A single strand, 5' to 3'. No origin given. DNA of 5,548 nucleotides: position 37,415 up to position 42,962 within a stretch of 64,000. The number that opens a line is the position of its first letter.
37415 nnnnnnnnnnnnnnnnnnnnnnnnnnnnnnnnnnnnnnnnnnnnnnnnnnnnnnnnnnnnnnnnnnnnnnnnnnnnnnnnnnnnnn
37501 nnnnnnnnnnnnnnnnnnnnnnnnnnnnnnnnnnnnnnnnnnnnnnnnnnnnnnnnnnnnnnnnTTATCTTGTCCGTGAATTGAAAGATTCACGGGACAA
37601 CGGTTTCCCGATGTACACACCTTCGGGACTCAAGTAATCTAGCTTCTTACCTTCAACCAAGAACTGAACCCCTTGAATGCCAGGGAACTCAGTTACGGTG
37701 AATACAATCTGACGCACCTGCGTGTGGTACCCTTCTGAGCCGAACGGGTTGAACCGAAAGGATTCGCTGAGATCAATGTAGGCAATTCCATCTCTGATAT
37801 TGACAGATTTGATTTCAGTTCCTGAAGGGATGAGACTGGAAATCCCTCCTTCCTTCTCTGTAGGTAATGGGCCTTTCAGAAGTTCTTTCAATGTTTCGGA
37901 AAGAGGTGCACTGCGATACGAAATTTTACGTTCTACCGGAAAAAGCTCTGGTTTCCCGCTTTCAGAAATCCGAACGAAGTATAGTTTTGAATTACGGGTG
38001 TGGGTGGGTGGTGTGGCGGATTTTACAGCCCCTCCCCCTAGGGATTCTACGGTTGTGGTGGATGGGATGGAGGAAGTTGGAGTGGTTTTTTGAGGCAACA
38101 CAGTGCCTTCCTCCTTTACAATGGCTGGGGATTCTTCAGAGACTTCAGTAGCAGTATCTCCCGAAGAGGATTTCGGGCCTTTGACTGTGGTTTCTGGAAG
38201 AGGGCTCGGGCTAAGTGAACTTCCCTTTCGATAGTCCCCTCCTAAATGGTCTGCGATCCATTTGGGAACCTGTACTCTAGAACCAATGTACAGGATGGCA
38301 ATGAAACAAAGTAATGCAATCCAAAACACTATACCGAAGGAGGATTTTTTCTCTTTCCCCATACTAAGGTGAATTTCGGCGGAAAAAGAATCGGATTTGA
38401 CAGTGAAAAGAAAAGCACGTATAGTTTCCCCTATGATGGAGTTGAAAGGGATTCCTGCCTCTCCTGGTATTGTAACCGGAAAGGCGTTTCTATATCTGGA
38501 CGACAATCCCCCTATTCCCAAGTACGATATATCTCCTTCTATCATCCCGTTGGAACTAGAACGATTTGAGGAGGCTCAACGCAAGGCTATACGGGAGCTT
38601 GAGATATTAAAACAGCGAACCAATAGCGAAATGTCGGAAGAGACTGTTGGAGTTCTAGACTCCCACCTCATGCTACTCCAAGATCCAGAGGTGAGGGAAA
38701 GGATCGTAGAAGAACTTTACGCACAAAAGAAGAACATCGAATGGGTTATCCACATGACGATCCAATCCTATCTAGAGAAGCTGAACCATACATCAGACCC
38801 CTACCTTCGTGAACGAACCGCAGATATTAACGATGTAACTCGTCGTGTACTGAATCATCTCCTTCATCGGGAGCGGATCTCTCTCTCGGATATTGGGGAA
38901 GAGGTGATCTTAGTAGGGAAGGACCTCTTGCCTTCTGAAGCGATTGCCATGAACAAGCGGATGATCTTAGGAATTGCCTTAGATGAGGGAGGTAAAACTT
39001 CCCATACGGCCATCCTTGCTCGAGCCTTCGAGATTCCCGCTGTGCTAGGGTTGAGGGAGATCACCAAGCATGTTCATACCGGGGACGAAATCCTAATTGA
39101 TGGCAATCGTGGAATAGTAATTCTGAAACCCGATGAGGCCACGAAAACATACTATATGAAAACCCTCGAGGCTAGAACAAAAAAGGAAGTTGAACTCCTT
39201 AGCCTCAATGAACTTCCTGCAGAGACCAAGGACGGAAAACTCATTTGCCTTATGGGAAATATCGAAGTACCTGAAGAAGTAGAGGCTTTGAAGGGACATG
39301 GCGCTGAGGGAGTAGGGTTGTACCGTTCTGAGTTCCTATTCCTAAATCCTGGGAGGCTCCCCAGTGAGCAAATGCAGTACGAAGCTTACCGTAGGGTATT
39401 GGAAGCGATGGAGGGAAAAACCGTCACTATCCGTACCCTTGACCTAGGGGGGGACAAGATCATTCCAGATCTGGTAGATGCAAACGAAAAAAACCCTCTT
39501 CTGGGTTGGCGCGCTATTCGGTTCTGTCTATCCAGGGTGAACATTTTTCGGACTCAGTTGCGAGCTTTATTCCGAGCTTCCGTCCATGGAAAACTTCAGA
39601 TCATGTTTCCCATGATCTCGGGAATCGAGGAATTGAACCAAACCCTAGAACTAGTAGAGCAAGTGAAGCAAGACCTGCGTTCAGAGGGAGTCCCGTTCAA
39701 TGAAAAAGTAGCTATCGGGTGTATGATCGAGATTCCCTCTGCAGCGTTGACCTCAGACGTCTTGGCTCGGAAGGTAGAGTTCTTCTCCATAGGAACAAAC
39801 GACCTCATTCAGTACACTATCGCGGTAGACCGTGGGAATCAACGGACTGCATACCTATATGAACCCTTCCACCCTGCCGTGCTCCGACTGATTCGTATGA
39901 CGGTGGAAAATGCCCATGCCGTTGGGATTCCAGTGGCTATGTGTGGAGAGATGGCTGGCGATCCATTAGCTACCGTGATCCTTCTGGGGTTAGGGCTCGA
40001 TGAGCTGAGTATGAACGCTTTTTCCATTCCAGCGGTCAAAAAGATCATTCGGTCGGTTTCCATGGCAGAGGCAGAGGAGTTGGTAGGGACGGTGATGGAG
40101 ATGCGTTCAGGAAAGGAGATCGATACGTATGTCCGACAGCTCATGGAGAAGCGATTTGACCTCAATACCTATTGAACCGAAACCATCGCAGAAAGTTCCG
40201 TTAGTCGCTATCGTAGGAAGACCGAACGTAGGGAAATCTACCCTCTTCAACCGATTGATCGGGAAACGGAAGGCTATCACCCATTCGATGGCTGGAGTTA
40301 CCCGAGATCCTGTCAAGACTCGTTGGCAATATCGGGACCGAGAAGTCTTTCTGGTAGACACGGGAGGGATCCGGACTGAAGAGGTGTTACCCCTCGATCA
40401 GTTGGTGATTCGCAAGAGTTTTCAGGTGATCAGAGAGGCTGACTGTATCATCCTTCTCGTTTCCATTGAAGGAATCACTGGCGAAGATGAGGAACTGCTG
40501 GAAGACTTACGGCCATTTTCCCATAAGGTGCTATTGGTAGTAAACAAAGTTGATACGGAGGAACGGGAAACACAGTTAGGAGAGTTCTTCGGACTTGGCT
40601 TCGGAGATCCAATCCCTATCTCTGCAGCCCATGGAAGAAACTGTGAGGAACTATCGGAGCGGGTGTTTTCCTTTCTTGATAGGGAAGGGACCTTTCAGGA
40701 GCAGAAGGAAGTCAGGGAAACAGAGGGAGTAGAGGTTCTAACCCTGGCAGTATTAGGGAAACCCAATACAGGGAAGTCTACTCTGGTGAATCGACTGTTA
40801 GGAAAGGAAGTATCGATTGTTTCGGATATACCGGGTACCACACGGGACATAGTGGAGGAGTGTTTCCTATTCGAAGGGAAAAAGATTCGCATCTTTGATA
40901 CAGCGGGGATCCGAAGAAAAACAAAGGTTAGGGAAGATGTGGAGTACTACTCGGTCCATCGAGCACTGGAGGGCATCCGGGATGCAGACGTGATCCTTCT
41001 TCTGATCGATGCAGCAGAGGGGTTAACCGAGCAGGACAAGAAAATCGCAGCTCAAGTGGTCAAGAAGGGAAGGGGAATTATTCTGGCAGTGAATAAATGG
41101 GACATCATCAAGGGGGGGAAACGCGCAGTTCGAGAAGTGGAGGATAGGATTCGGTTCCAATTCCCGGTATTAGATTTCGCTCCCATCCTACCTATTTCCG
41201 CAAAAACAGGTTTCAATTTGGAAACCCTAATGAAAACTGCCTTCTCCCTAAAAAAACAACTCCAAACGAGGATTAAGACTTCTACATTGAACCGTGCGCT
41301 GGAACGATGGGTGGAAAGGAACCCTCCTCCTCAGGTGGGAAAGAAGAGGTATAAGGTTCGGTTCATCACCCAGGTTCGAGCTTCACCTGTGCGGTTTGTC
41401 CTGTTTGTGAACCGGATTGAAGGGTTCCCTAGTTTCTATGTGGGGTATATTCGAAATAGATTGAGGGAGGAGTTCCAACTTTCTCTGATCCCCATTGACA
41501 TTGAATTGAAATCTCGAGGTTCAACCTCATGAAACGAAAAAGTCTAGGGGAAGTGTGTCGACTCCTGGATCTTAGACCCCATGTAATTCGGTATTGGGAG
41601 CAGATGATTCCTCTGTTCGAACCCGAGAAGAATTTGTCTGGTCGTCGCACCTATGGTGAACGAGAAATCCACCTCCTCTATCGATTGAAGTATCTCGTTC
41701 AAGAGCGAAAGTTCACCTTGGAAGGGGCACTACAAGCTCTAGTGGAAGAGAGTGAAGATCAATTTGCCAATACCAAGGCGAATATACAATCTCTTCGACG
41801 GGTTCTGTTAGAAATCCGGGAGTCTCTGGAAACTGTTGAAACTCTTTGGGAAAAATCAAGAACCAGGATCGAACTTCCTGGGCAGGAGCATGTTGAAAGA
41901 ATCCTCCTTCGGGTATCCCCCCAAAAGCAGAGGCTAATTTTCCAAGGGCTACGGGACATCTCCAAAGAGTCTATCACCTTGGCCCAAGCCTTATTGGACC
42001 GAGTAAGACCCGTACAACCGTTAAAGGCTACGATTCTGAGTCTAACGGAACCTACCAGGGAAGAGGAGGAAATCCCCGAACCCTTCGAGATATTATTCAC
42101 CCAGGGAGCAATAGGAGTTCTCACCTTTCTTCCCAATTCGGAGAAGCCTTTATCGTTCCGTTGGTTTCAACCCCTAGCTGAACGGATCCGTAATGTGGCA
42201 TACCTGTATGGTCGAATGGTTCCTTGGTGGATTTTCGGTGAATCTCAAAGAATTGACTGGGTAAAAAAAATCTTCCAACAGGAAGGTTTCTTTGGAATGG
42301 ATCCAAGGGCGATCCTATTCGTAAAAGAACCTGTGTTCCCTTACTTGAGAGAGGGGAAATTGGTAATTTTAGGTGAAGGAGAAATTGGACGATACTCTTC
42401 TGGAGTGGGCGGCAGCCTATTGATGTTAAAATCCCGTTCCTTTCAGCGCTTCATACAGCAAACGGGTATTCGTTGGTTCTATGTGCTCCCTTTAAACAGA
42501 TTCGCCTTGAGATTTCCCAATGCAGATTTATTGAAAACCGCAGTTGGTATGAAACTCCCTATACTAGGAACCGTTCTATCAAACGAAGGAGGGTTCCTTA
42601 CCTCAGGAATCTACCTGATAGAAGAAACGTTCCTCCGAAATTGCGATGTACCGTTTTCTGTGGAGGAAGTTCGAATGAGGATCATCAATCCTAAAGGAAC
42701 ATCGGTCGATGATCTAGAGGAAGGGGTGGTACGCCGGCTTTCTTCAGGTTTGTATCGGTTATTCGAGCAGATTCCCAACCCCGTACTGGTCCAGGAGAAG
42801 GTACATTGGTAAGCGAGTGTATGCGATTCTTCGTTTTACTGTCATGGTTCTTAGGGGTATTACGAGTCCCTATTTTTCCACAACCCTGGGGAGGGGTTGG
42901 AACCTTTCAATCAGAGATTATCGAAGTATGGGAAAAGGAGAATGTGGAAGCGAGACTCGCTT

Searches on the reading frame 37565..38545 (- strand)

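Call 41: search_protein_families(library=pfam, proteins=[window:37565-38545:-], max_evalue=0.0001)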
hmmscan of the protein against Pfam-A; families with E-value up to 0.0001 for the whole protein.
window:37565-38545:- (326 aa): 1 family
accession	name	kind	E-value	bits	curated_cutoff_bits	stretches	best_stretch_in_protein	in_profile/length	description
PF10646.14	Germane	-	3.1e-25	89.5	23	1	187-303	1-117/117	Sporulation and spore germination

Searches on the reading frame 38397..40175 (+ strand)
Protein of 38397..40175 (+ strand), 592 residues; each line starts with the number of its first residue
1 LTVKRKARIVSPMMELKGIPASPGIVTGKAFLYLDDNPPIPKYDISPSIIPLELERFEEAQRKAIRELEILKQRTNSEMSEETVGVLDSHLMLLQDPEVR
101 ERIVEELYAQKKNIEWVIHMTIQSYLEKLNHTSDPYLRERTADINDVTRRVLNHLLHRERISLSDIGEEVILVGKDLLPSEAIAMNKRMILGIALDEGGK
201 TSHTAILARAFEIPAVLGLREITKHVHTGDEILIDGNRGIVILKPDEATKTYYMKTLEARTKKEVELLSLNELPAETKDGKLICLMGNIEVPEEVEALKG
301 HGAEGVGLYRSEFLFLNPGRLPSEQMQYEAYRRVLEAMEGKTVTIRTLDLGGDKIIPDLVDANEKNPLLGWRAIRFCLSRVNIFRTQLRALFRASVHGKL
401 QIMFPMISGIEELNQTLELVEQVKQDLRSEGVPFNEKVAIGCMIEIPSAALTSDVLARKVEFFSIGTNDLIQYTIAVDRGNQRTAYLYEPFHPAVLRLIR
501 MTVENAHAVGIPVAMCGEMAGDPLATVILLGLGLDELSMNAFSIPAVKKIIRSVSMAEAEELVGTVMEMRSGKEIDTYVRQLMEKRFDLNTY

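Call 56: search_protein_families(library=pfam, proteins=[window:38397-40175:+], max_evalue=0.00001)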
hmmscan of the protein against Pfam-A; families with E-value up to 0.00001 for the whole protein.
window:38397-40175:+ (592 aa): 3 families
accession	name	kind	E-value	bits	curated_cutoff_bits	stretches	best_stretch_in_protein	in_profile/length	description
PF02896.24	PEP-utilizers_C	-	1.3e-114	382.8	22.8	1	269-554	6-291/293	PEP-utilising enzyme, PEP-binding domain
PF05524.18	PEP-utilisers_N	-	2.8e-26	92.5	24.4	1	17-140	1-121/121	PEP-utilising enzyme, N-terminal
PF00391.29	PEP-utilizers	-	3.2e-22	78.3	23.1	1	168-239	3-72/72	PEP-utilising enzyme, mobile domain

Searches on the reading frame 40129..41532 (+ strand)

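Call 56: search_protein_families(library=pfam, proteins=[window:40129-41532:+], max_evalue=0.00001)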
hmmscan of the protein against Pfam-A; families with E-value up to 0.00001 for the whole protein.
window:40129-41532:+ (467 aa): 11 families
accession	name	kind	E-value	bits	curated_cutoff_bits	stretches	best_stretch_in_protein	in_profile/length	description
PF01926.29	MMR_HSR1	-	4.1e-56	188.4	21.9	2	206-323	2-113/113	50S ribosome-binding GTPase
PF02421.24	FeoB_N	-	4.1e-28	98.3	27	2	205-369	2-154/156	Ferrous iron transport protein B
PF14714.11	KH_dom-like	-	5.3e-25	88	27.3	1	381-461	1-81/81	KH-domain-like of EngA bacterial GTPase enzymes, C-terminal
PF00009.33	GTP_EFTU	-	8.9e-24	84.6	26.5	1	281-373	88-184/188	Elongation factor Tu GTP binding domain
PF00350.29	Dynamin_N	-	1.2e-16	61.7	27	0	206-239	1-34/168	Dynamin family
PF04548.22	AIG1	-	1.7e-15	57.4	27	2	27-129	4-109/212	AIG1 family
PF03193.22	RsgA_GTPase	-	4.3e-08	33.6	30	0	25-82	108-169/174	RsgA GTPase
PF08477.19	Roc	-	9.1e-08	32.8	27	0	206-296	2-90/119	Ras of Complex, Roc, domain of DAPkinase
PF16897.10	MMR_HSR1_Xtn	-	3.5e-07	30.6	35.2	0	79-183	2-104/106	C-terminal region of MMR_HSR1 domain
PF00071.28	Ras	-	4.9e-07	29.9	21.6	0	206-371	2-156/162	Ras family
PF00005.33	ABC_tran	-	9.9e-06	26.6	25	0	25-54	13-42/137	ABC transporter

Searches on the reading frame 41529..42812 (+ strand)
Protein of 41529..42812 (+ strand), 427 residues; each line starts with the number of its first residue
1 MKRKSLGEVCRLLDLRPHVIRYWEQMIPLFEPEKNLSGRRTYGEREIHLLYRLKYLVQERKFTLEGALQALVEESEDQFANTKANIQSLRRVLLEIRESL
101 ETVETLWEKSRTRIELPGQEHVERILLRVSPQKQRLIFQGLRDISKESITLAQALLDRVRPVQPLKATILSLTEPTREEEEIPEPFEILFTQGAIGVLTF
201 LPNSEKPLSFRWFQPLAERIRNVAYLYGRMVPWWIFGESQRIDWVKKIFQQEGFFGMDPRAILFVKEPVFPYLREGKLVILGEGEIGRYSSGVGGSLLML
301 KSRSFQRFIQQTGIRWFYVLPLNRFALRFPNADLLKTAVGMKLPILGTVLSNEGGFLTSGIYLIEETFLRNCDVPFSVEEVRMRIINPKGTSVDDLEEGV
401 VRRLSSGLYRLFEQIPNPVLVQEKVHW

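Call 56: search_protein_families(library=pfam, proteins=[window:41529-42812:+], max_evalue=0.00001)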
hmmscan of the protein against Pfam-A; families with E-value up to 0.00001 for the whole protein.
window:41529-42812:+ (427 aa): 2 families
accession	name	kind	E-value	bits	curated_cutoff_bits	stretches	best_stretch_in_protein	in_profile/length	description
PF13411.12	MerR_1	-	6.8e-12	45.8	21.6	1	5-67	2-62/69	MerR HTH family regulatory protein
PF00376.29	MerR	-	8.3e-07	29.2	28.2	1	7-42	3-38/38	MerR family regulatory protein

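Call 71: search_protein_families(library=ncbifam, proteins=[window:41529-42812:+], max_evalue=0.001)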
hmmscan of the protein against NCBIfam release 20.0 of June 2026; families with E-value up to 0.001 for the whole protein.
window:41529-42812:+ (427 aa): 3 families
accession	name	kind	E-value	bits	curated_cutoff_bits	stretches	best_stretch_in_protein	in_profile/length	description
NF047375.1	HeatShock_HspR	equivalog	0.00019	21.4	105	1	9-90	9-87/92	heat shock protein transcriptional repressor HspR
TIGR02051.1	MerR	equivalog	0.00041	20.6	150.85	1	11-93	7-92/124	mercury resistance transcriptional regulator MerR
NF052513.1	TransRegCarH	equivalog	0.0005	19.4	400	1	7-129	10-123/274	HTH-type transcriptional repressor CarH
